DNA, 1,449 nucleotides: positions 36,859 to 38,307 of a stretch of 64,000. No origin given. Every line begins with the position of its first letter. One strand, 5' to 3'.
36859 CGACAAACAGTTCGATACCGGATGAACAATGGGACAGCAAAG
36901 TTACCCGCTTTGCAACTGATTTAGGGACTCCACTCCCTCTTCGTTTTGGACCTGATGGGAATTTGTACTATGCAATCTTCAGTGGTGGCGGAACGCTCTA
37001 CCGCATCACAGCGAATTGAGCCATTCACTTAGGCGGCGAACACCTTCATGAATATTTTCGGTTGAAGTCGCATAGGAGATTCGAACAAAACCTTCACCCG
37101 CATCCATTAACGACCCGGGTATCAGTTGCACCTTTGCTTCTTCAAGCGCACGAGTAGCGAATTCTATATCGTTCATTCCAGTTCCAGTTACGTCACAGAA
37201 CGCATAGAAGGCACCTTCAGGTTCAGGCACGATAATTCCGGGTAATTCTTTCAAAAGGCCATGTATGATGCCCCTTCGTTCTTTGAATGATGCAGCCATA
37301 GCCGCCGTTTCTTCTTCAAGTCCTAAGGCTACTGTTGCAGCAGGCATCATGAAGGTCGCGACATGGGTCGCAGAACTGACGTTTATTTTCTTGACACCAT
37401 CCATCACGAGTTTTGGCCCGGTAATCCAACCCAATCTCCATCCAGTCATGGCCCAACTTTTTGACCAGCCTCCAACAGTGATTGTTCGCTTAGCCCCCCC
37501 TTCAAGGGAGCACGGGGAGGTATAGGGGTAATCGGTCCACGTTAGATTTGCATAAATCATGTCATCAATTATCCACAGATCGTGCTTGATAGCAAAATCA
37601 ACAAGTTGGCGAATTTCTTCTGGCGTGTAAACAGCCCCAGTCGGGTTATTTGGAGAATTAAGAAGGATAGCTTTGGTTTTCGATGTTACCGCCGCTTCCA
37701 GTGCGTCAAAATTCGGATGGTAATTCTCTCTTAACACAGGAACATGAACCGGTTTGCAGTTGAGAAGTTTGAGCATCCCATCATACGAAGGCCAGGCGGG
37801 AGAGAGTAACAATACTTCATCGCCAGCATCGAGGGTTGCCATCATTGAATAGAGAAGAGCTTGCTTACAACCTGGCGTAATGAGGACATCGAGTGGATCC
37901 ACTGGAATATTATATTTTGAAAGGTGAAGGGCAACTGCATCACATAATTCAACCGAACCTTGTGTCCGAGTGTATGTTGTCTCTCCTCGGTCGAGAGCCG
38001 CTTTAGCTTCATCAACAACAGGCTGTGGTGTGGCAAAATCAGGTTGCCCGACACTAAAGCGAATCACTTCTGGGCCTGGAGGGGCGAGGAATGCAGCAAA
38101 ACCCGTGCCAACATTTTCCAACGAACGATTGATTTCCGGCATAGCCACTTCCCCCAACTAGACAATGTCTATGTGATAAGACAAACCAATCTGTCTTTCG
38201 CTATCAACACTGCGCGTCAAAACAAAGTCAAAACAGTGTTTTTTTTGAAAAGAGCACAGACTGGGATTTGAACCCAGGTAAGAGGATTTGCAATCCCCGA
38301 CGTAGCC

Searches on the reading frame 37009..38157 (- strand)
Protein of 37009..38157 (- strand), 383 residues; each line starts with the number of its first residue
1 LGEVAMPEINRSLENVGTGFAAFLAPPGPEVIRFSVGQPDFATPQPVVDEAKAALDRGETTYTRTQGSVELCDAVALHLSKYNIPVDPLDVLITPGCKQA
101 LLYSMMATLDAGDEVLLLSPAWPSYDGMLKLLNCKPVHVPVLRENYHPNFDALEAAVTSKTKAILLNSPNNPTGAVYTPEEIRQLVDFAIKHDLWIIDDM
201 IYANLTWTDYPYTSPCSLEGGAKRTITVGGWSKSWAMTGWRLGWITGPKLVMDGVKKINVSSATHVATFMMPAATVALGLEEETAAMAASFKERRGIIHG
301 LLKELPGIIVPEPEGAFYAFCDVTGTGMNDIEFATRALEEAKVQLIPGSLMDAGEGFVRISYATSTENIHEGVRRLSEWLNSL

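Call 13: search_protein_families(library=pfam, proteins=[window:37009-38157:-], max_evalue=0.00001)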
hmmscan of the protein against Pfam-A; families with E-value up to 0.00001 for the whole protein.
window:37009-38157:- (383 aa): 2 families
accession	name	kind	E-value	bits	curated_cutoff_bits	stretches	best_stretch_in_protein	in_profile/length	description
PF00155.27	Aminotran_1_2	-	6.8e-66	223.3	19.7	1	30-376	2-361/361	Aminotransferase class I and II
PF01041.23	DegT_DnrJ_EryC1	-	3.1e-09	37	19.8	1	97-200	48-146/360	DegT/DnrJ/EryC1/StrS aminotransferase family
